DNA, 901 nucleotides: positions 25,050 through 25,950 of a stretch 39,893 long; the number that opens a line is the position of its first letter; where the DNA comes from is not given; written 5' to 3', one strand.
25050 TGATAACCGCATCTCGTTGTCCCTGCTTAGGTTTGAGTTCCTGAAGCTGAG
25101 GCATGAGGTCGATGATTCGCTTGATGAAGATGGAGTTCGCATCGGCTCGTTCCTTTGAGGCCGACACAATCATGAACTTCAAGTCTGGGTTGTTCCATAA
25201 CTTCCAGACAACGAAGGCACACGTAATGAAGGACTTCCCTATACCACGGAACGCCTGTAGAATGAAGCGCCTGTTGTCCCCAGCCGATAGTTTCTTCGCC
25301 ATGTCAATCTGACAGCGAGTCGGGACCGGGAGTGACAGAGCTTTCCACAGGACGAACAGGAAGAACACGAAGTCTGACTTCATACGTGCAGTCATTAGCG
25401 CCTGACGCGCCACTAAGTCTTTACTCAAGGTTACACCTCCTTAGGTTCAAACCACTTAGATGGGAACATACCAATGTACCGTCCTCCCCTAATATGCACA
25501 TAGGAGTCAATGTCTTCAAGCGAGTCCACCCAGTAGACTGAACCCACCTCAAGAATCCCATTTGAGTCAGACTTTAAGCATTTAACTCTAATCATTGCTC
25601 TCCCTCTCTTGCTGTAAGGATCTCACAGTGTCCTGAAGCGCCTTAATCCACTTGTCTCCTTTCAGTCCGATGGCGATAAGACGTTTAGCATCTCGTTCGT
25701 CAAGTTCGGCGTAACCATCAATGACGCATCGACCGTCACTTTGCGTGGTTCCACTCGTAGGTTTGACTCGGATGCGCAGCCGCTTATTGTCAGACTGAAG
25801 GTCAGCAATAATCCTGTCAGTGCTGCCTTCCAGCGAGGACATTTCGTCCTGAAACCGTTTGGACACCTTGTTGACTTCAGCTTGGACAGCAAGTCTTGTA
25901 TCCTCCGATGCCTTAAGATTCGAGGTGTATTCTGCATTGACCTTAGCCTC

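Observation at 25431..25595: Extra 54-aa gene translationally coupled to the large terminase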

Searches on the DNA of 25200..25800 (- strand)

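Call 3: search_dna_similar(query=window:25300-25750:-, collection=phages, mode=near, max_rows=40)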
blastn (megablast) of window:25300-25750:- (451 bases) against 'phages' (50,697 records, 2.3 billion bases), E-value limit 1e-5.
Records with a match: 170; places in all: 177; records where one place covers at least 80% of the query: 3.
Best place of each record, by identity: 95-99% 33; 90-95% 115; 80-90% 22.
By first word of the organism name: Escherichia 80; Salmonella 32; Enterobacter 17; Kayfunavirus 10; Citrobacter 6; Shigella 6; Cronobacter 5; Klebsiella 4; Enterococcus 2; Bacteriophage 2; and 6 more.
By host as written in the record: Escherichia coli 42; - 19; Salmonella enterica subsp. enterica serovar Typhi 19; Salmonella enterica subsp. enterica serovar Typhi strain BRD948 7; Enterobacter cloacae 7; Citrobacter freundii CF3 5; Klebsiella pneumoniae 3; Escherichia sp. 3; and 48 more.
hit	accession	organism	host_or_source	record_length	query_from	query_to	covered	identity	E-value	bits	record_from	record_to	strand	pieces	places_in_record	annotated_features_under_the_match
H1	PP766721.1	Escherichia phage Baskent_phicoli_1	Escherichia coli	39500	1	451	100%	94.7%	0e+0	701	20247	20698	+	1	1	hypothetical protein | Rz-like lysis protein | terminase large subunit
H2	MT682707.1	Escherichia phage vB_EcoP_SP7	waste water from pig farming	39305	1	451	100%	94.2%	0e+0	689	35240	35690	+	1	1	hypothetical protein | i-spanin | large terminase | o-spanin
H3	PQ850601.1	Escherichia phage ElsieAttenhofer_Bas105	Escherichia coli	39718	1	451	96%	94.9%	1e-139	681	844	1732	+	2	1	hypothetical protein (x2) | Rz-like spanin | terminase large subunit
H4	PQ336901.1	Salmonella phage CHRF_10022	Salmonella enterica subsp. enterica ...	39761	1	451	71%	92.6%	2e-61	458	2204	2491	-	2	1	Rz-like spanin | terminase large subunit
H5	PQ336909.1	Salmonella phage CHRF_20120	Salmonella enterica subsp. enterica ...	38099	1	451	71%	92.6%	2e-61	458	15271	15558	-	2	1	Rz-like spanin | terminase large subunit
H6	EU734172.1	Escherichia phage EcoDS1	Escherichia coli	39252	1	451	66%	96.3%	1e-63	489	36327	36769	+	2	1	unknown product | 18.5: gp18.5 | 19: gp19 | 18.7: gp18.7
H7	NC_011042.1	Escherichia phage EcoDS1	Escherichia coli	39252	1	451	66%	96.3%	1e-63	489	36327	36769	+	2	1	unknown product | 18.5: Rz-like spanin | 19: terminase large subunit | 18.7: Rz-like spanin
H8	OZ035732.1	Kayfunavirus PDP351P3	-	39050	1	451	65%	96.6%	5e-63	490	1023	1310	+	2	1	record has no annotation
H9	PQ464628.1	Escherichia phage MirsaeidiM_Esher2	Escherichia coli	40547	1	451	65%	96.3%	1e-64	483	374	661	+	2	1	endopeptidase Rz | hypothetical protein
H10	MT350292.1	Enterococcus phage EFA-1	Enterococcus faecalis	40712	1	451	65%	95.6%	5e-63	474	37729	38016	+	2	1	endopeptidase Rz | terminase large subunit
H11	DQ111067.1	Escherichia phage K1F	-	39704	1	451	65%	95.9%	5e-63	477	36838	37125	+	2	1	18.5: unknown | maturation protein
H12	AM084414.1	Escherichia phage K1F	-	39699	1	451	65%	95.9%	5e-63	477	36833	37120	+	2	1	18.5: gp18.5 protein | 19: gp19 protein | 18.7: gp18.7 protein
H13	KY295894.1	Escherichia phage vB_EcoP_F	Escherichia coli O18ac:K1:H7 ColV+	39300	1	451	65%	95.9%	5e-63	477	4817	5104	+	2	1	lysis protein | hypothetical protein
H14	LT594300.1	Escherichia phage LM33_P1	Escherichia coli strain LM33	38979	1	451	65%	95.9%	5e-63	477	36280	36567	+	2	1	Phage endopeptidase Rz | Phage DNA packaging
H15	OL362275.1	Escherichia phage HC12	Escherichia coli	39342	1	451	65%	95.9%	5e-63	477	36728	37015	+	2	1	Rz-like lysis protein | terminase large subunit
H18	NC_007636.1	Escherichia phage K1F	-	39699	1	451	65%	95.9%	5e-63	477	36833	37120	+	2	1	18.5: Rz-like spanin | 19: terminase large subunit | 18.7: Rz-like spanin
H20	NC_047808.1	Escherichia phage vB_EcoP_F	Escherichia coli O18ac:K1:H7 ColV+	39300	1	451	65%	95.9%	5e-63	477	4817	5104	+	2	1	Rz-like spanin | terminase large subunit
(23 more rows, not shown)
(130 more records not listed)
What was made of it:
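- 25443..25605 (-): The 163-nt segment that is absent from K1F and from most Kayfunavirus genomes (the insert or cassette). It is bounded 5' by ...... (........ in other carriers) and 3' by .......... Megablast: most relatives align in two pieces spanning 288 nt against the 451-nt query (call 3).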

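Call 5: get_annotated_region(hit=H3, flank=1500)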
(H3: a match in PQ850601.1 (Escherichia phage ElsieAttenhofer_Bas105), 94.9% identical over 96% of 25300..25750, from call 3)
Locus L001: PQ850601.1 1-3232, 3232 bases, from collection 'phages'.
description: Escherichia phage ElsieAttenhofer_Bas105, complete genome.
organism: Escherichia phage ElsieAttenhofer_Bas105 (NCBI taxid 3398410)
taxonomy: Viruses; Duplodnaviria; Heunggongvirae; Uroviricota; Caudoviricetes
host: Escherichia coli; source: Rhine water; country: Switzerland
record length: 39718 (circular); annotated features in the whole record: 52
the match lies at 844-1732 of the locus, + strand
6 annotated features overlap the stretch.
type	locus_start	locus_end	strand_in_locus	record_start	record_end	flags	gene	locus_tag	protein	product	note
CDS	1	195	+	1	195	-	-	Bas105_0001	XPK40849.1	holin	lysis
CDS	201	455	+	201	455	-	-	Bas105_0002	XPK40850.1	terminase small subunit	head and packaging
CDS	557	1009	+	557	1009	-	-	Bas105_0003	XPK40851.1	Rz-like spanin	lysis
CDS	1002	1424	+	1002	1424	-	-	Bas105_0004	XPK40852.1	hypothetical protein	-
CDS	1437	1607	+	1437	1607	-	-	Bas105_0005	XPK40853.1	hypothetical protein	-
CDS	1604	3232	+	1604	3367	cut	-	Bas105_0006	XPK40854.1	terminase large subunit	head and packaging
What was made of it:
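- Bas105 has a 140-aa ORF plus this ORF (call 5).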

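Call 6: get_annotated_region(hit=H7, flank=1500)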
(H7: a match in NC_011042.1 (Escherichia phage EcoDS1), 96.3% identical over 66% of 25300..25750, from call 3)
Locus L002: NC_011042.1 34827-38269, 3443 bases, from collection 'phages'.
description: Enterobacteria phage EcoDS1, complete genome.
organism: Escherichia phage EcoDS1 (NCBI taxid 532075)
taxonomy: Viruses; Duplodnaviria; Heunggongvirae; Uroviricota; Caudoviricetes; Autographiviridae; Studiervirinae; Kayfunavirus; Kayfunavirus EcoDS1
host: Escherichia coli; source: -; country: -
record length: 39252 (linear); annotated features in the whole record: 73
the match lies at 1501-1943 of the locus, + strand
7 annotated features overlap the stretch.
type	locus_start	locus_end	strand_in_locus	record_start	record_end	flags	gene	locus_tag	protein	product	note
CDS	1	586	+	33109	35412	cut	17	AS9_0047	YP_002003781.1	tail protein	-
CDS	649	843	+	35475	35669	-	17.5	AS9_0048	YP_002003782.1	holin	-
CDS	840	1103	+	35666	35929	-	18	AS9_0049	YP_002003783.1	terminase small subunit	-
CDS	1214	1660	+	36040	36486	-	18.5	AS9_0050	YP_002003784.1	Rz-like spanin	-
CDS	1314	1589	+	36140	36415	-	18.7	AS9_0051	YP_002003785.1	Rz-like spanin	-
CDS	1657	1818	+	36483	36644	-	-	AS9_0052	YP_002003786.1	unknown product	-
CDS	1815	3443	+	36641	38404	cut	19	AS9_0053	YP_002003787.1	terminase large subunit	-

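Call 7: get_annotated_region(hit=H18, flank=1500)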
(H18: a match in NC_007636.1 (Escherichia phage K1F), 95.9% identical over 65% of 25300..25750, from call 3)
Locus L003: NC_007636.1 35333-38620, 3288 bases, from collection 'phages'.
description: Enterobacteria phage K1F, complete genome.
organism: Escherichia phage K1F (NCBI taxid 344021)
taxonomy: Viruses; Duplodnaviria; Heunggongvirae; Uroviricota; Caudoviricetes; Autographiviridae; Studiervirinae; Kayfunavirus; Kayfunavirus K1F
host: -; source: -; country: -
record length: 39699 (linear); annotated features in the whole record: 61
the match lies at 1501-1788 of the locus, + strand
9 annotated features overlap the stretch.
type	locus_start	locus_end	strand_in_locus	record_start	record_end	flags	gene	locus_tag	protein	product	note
CDS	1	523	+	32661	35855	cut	17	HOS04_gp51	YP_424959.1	tail protein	endosialidase (endo-N-acetylneuraminidase), tail spike protein; depolymerization of poly-alpha-2,8-sialic acid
mat_peptide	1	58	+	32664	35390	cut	17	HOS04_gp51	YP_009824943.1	tail protein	proteolytically matured endosialidase F* (endoNF*),mature tailspike protein,endo-alpha-2,8-sialidase; depolymerization ...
mat_peptide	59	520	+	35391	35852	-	17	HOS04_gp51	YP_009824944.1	tail fiber protein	endoNF-CTD, intramolecular triple-beta-helix chaperone domain; C-terminal intramolecular chaperone domain of endoNF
CDS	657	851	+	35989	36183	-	17.5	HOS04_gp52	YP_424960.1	holin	putative lysis protein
CDS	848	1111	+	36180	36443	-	18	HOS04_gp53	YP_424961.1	terminase small subunit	putative DNA maturase A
CDS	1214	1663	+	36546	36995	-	18.5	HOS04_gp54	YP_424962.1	Rz-like spanin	putative endopeptidase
CDS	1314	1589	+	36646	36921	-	18.7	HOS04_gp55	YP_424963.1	Rz-like spanin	-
CDS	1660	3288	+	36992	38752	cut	19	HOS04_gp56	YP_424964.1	terminase large subunit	putative DNA maturation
CDS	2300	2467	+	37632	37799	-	19.2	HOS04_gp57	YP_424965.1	gp19.2 protein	-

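Call 26: get_annotated_region(hit=H1, flank=1500)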
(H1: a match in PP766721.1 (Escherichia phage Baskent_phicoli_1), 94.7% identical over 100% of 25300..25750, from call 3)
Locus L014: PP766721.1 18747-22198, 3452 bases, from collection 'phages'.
description: Escherichia phage Baskent_phicoli_1, complete genome.
organism: Escherichia phage Baskent_phicoli_1 (NCBI taxid 3145031)
taxonomy: Viruses; Duplodnaviria; Heunggongvirae; Uroviricota; Caudoviricetes; Autographiviridae; Studiervirinae; Kayfunavirus
host: Escherichia coli; source: wastewater; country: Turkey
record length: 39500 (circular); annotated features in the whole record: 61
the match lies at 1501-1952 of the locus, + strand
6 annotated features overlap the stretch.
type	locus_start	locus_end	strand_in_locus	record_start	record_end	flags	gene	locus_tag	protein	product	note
CDS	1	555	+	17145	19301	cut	-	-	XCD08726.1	tail protein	-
CDS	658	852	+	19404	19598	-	-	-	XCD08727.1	holin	holin class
CDS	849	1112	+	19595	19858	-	-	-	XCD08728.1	terminase small subunit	-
CDS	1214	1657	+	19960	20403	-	-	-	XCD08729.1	Rz-like lysis protein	-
CDS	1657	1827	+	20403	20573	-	-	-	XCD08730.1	hypothetical protein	-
CDS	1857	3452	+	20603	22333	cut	-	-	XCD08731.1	terminase large subunit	-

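Call 27: get_annotated_region(hit=H2, flank=1500)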
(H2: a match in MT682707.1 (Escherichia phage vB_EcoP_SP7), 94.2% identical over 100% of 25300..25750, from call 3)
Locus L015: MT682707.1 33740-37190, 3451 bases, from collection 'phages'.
description: Escherichia phage vB_EcoP_SP7, complete genome.
organism: Escherichia phage vB_EcoP_SP7 (NCBI taxid 2750854)
taxonomy: Viruses; Duplodnaviria; Heunggongvirae; Uroviricota; Caudoviricetes; Autographiviridae; Studiervirinae; Kayfunavirus
host: -; source: waste water from pig farming; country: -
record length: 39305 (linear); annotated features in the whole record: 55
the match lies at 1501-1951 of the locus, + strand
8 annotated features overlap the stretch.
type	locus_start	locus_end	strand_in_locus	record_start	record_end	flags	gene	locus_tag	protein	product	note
CDS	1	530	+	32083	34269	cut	-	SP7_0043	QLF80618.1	tailspike protein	-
CDS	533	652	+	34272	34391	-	-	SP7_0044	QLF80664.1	hypothetical protein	-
CDS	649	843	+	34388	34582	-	-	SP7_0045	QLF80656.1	class II holin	-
CDS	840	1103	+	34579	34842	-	-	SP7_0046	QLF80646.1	small terminase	-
CDS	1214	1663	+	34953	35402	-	-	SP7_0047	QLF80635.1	i-spanin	-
CDS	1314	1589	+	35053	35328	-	-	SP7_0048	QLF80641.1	o-spanin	-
CDS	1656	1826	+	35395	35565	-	-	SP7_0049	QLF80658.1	hypothetical protein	-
CDS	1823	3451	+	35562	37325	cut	-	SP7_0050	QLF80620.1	large terminase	-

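Call 44: search_rna_families(source=window, start=25200, end=25800, threshold=evalue, max_evalue=1)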
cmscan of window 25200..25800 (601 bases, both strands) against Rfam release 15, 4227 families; matches with E-value up to 1: 0.
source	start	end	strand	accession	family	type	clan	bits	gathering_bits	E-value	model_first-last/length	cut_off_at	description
